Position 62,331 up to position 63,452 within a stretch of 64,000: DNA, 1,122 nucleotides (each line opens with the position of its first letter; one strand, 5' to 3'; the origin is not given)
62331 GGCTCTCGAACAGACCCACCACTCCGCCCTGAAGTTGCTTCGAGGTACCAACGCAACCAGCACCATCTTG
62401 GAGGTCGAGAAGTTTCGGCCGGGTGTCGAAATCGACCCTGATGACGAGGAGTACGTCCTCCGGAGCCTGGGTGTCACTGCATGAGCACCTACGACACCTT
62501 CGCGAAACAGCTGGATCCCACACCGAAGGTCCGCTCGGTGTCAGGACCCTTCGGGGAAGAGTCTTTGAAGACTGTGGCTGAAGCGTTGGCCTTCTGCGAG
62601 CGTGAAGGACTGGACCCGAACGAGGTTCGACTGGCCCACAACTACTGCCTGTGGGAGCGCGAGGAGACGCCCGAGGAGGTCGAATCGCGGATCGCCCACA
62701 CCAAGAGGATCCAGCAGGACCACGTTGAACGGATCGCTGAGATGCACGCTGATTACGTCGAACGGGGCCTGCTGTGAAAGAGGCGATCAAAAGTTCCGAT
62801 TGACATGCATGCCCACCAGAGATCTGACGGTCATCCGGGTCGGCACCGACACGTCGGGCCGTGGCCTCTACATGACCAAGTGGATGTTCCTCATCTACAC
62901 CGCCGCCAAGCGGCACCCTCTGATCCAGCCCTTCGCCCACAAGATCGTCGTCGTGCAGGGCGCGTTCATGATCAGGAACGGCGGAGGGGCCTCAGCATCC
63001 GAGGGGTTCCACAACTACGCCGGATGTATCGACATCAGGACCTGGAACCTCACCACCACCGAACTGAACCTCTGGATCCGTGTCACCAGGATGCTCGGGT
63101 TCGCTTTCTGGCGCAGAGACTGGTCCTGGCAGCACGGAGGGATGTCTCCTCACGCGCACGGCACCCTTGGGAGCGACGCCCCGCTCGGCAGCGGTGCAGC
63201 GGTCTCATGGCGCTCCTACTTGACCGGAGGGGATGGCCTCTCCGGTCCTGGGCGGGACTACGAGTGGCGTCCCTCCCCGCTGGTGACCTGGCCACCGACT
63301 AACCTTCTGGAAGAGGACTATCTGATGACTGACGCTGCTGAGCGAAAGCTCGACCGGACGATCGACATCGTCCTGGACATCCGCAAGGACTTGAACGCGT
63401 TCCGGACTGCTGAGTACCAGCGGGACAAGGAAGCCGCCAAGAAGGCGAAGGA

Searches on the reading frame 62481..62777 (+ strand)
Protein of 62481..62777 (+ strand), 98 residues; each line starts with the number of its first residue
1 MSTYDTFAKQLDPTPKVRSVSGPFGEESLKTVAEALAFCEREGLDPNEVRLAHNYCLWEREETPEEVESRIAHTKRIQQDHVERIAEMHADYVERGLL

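Call 40: find_encoding_contigs(protein=window:62481-62777:+, flank=10000, max_places=2)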
Protein window:62481-62777:+ (98 aa): 1 contig read that carries it; 1 place shown.
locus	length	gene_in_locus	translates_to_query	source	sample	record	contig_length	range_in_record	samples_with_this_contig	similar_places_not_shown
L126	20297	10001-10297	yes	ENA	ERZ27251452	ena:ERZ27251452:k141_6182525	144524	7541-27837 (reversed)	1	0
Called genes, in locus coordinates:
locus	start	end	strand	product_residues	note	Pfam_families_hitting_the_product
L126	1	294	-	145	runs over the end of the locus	-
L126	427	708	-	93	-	-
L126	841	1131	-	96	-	-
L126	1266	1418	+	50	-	-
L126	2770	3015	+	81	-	-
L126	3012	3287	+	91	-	-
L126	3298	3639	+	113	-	-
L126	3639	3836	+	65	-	-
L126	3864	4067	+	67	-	-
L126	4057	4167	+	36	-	-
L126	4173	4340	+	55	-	-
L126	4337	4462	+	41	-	-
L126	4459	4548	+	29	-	-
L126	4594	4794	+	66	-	-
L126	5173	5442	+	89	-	PF24043:DUF7352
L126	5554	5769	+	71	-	-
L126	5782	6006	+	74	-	-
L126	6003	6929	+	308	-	PF00722:Glyco_hydro_16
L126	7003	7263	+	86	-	-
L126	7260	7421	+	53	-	-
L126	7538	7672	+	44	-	-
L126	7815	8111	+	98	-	-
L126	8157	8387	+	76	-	-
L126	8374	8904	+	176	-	-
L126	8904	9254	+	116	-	-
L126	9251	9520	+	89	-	-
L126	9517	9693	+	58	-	-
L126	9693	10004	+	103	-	-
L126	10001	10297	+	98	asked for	-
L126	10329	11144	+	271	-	-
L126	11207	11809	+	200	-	-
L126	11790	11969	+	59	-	-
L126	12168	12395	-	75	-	-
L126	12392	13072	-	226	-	-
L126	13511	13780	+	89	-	-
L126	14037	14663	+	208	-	-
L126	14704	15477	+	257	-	PF04542:Sigma70_r2, PF04539:Sigma70_r3 (weak), PF08281:Sigma70_r4_2 (weak), PF04545:Sigma70_r4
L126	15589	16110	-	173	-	-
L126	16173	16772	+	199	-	-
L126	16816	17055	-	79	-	-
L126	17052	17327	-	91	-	-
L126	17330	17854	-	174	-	-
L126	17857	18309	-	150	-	-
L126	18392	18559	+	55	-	-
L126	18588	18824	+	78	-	-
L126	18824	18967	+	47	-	-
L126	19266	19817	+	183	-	PF05866:RusA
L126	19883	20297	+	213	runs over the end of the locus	-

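Call 60: search_protein_families(library=pfam, proteins=[L126:12392-13072:-, L126:12168-12395:-, L126:13511-13780:+, L126:14037-14663:+, L126:14704-15477:+], max_evalue=0.01)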
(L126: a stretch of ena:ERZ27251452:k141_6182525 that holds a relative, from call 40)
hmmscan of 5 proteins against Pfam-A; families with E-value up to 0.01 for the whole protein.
L126:12392-13072:- (226 aa): 0 families

L126:12168-12395:- (75 aa): 1 family
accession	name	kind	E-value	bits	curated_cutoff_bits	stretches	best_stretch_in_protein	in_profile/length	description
PF05231.19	MASE1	-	0.006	16.2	29.8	1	9-65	106-162/299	MASE1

L126:13511-13780:+ (89 aa): 0 families

L126:14037-14663:+ (208 aa): 0 families

L126:14704-15477:+ (257 aa): 4 families
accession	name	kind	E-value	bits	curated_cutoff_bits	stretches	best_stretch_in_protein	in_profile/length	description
PF04542.20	Sigma70_r2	-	5e-16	58.7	24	1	28-100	1-70/71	Sigma-70 region 2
PF04545.22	Sigma70_r4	-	1.5e-15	56.8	24.1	1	198-246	1-49/50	Sigma-70, region 4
PF08281.18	Sigma70_r4_2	-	2.4e-07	30.8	25.7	1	195-243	4-52/54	Sigma-70, region 4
PF04539.22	Sigma70_r3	-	6.2e-07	29.9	25.3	1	108-154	2-48/78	Sigma-70 region 3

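Call 61: search_protein_families(library=ncbifam, proteins=[L126:14704-15477:+, L126:12392-13072:-], max_evalue=0.01)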
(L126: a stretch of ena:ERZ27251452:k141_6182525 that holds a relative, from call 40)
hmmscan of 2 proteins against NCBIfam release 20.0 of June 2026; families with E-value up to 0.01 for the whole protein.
L126:14704-15477:+ (257 aa): 82 families (the best 25 are shown)
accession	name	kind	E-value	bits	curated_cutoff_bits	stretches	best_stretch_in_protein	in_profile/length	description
NF004935.0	PRK06288.1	equivalog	9.9e-77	258.2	343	1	7-249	17-262/270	RNA polymerase sigma factor WhiG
TIGR02479.1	FliA_WhiG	subfamily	4.1e-67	226.2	189.6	1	28-248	1-222/224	FliA/WhiG family RNA polymerase sigma factor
NF005413.0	PRK06986.1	subfamily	1e-62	212.1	201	1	23-250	13-237/241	RNA polymerase sigma factor FliA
NF005809.0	PRK07670.1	equivalog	1.2e-54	185.5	326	1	10-251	13-252/255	FliA/WhiG family RNA polymerase sigma factor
NF004572.0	PRK05911.1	equivalog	7e-43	146.9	378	1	9-249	9-253/257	RNA polymerase sigma factor sigma-28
NF009091.0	PRK12427.1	equivalog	3.5e-37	128.3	339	1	29-249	21-231/233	FliA/WhiG family RNA polymerase sigma factor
TIGR02937.1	sigma70-ECF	superfamily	9.3e-32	109.9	42.9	1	25-248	3-164/165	sigma-70 family RNA polymerase sigma factor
TIGR02980.1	SigBFG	subfamily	6.1e-29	101.3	234.35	1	24-248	4-225/227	SigB/SigF/SigG family RNA polymerase sigma factor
NF005644.0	PRK07408.1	subfamily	7e-25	88.1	261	1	15-249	19-253/258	RNA polymerase sigma factor SigF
TIGR02885.1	spore_sigF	equivalog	1.4e-22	80.7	321.45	1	20-247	8-229/231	RNA polymerase sporulation sigma factor SigF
TIGR02997.1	Sig70-cyanoRpoD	subfamily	1.7e-21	76.8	384.5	1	35-246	86-298/298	RNA polymerase sigma factor, RpoD/SigA family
TIGR02394.1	rpoS_proteo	equivalog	2.8e-21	76.3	378.7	1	19-254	42-279/285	RNA polymerase sigma factor RpoS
NF004052.0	PRK05572.1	subfamily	2.8e-21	76.2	311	1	17-249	26-250/252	SigF/SigG family RNA polymerase sporulation sigma factor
TIGR02941.1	Sigma_B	equivalog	3.1e-20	72.7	315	1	24-249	30-253/255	RNA polymerase sigma factor SigB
NF041931.2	MzaA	equivalog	4.1e-20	72.2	800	1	25-248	477-704/726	MZA anti-phage system associated sigma-70 family RNA polymerase sigma factor MzaA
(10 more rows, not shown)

L126:12392-13072:- (226 aa): 0 families

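Call 87: search_dna_similar(query=L126:14704-15477:+, collection=phages, mode=protein, max_rows=12)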
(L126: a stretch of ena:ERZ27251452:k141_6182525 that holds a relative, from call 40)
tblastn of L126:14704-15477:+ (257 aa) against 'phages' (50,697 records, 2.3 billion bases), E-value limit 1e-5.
Records with a match: 141; places in all: 147; records where one place covers at least 80% of the query: 110.
Best place of each record, by identity: <60% 141.
By first word of the organism name: Bacillus 78; Bacteriophage 33; Klebsiella 13; Staphylococcus 2; Enterococcus 2; Acinetobacter 2; Salisaeta 2; Cylindrospermopsis 2; Prevotella 2; Microcystis 1; and 4 more.
By host as written in the record: - 40; Bacillus cereus 15; Bacillus subtilis BEST7003 8; Bacillus subtilis 7; Klebsiella pneumoniae 5; Bacillus thuringiensis subsp. kurstaki 4; Bacillus megaterium 4; Bacillus subtilis KACC 17797 3; and 37 more.
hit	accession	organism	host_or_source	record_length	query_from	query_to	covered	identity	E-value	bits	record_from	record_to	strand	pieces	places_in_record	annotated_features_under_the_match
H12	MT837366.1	Bacteriophage sp.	human fecal samples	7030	24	255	90%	42.5%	4e-49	178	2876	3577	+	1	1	record has no annotation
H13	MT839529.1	Bacteriophage sp.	human fecal samples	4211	24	249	88%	42.5%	9e-49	177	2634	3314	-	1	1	record has no annotation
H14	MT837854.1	Bacteriophage sp.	human fecal samples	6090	13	246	91%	39.4%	2e-44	165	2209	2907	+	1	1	record has no annotation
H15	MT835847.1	Bacteriophage sp.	human fecal samples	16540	13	249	92%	37.0%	2e-42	159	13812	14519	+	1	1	record has no annotation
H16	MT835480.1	Bacteriophage sp.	human fecal samples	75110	16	249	91%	31.9%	3e-35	139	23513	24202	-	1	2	record has no annotation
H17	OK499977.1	Bacillus phage vB_BanH_Emiliahah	Bacillus anthracis Sterne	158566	20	253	91%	30.9%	7e-15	80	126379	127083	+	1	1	RNA polymerase sigma 28 subunit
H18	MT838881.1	Bacteriophage sp.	human fecal samples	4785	24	255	90%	30.7%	2e-10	66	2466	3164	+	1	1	record has no annotation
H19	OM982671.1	Bacillus phage SBSphiJ4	Bacillus subtilis BEST7003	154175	2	246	95%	28.7%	2e-11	69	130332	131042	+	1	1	hypothetical protein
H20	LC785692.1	Bacillus phage CM1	Bacilus cereus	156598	10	255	96%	28.5%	6e-13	74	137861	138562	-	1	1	RNA polymerase sigma factor G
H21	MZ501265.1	Bacillus phage 278BB001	Bacillus subtilis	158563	7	246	93%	29.2%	5e-11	68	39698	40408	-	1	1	101: RNA polymerase sigma factor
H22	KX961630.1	Bacillus phage QCM8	-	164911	20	253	91%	29.6%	2e-13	75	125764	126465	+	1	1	RNA polymerase sigma 28 subunit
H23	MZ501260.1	Bacillus phage 010DV004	Bacillus subtilis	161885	7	246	93%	28.8%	2e-10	66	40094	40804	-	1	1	109: RNA polymerase sigma factor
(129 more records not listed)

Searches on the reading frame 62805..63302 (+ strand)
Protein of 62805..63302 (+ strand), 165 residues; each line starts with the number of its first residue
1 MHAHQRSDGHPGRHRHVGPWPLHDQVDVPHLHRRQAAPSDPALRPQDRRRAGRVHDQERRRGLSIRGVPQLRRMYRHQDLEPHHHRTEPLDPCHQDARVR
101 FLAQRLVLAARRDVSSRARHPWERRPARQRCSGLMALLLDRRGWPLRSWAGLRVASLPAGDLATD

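Call 39: find_encoding_contigs(protein=window:62805-63302:+, flank=10000, max_places=2)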
Protein window:62805-63302:+ (165 aa): no gene with exactly this product is on record in the collection.
